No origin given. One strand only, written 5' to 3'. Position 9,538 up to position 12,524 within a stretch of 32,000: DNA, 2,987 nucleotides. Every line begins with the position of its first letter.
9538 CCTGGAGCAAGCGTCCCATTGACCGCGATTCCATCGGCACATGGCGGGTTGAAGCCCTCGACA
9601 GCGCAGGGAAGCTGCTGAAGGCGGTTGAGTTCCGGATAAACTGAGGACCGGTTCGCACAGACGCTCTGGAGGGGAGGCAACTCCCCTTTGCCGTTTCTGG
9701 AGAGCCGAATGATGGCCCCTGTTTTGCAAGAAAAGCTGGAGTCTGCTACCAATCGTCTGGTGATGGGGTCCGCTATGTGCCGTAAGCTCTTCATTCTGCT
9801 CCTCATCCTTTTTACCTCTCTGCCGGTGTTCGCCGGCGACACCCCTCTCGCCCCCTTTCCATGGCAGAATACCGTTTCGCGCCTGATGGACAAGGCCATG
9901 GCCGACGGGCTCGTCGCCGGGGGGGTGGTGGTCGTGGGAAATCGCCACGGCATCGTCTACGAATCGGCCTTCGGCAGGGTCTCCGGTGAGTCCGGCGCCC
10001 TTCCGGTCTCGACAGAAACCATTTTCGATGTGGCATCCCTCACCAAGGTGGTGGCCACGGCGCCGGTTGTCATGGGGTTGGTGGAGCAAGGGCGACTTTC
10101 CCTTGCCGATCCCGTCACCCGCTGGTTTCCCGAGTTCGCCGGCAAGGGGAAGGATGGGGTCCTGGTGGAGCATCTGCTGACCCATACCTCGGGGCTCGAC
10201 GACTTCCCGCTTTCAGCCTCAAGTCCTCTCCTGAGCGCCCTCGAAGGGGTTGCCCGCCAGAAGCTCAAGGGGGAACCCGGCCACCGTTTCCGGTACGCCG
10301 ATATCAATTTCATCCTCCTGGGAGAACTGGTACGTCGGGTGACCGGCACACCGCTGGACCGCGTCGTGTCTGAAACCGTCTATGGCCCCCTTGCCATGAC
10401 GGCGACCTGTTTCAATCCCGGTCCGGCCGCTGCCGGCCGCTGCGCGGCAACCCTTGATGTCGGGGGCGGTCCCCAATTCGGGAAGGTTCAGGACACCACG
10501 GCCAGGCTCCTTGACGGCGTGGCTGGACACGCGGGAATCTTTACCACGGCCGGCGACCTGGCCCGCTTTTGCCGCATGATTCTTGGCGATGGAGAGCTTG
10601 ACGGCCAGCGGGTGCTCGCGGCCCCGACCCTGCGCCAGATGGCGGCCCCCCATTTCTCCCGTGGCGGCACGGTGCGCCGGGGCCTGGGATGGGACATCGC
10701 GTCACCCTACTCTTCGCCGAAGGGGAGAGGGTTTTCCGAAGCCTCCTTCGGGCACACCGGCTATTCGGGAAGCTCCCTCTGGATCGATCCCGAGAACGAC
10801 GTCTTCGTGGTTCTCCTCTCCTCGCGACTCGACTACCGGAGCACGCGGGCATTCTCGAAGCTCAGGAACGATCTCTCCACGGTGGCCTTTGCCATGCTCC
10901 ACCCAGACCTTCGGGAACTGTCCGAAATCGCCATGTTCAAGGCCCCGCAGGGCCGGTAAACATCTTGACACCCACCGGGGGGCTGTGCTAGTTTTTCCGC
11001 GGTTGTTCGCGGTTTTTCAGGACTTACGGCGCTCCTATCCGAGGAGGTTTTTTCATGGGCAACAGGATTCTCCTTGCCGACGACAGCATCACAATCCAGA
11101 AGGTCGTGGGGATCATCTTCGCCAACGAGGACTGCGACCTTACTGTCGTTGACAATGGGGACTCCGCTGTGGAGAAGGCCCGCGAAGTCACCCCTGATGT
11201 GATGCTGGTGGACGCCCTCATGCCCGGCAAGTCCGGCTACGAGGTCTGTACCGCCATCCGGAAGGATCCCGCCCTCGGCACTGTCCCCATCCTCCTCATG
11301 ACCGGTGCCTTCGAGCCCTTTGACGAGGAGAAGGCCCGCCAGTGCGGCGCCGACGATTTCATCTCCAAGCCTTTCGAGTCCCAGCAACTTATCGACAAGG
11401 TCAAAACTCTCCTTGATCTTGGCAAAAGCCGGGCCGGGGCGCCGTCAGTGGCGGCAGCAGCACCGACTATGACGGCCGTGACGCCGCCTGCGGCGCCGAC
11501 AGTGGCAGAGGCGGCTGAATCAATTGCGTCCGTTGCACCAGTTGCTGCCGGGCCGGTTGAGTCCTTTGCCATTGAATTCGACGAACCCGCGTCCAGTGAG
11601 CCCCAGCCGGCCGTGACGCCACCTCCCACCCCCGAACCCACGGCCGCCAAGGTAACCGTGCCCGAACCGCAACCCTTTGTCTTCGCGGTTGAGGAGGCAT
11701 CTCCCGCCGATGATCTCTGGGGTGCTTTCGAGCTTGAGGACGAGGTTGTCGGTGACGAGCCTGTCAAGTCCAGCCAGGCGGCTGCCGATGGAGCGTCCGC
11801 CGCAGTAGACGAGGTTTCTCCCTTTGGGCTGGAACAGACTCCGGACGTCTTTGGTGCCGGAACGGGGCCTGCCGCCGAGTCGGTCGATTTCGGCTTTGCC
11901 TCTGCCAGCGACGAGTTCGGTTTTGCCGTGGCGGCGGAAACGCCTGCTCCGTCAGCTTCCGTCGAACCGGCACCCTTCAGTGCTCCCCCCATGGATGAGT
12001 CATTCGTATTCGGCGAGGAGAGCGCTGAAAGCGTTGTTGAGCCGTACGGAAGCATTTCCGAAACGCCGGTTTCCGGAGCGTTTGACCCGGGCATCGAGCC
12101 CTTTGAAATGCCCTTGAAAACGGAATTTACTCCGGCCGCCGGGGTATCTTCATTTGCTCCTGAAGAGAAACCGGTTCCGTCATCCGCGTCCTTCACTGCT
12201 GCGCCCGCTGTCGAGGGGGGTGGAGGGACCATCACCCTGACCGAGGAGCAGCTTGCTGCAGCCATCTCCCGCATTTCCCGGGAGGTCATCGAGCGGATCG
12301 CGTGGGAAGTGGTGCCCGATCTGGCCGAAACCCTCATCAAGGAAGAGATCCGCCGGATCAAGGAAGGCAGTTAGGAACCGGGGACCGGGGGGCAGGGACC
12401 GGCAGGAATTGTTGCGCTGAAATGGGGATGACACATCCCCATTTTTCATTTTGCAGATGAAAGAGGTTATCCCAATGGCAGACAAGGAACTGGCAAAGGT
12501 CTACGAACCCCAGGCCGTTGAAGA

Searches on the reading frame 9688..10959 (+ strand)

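Call 46: search_protein_families(library=pfam, proteins=[window:9688-10959:+], max_evalue=0.00001)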
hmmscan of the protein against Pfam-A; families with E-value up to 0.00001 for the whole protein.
window:9688-10959:+ (423 aa): 1 family
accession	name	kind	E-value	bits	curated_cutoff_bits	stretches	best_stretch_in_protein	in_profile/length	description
PF00144.29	Beta-lactamase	-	1.3e-71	241.9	27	1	64-383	2-313/329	Beta-lactamase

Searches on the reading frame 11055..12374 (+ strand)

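Call 46: search_protein_families(library=pfam, proteins=[window:11055-12374:+], max_evalue=0.00001)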
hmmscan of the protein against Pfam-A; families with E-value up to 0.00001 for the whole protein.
window:11055-12374:+ (439 aa): 1 family
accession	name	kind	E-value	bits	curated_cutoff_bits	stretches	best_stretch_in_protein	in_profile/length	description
PF00072.30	Response_reg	-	1.4e-23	83.6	30.2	1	5-117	1-111/111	Response regulator receiver domain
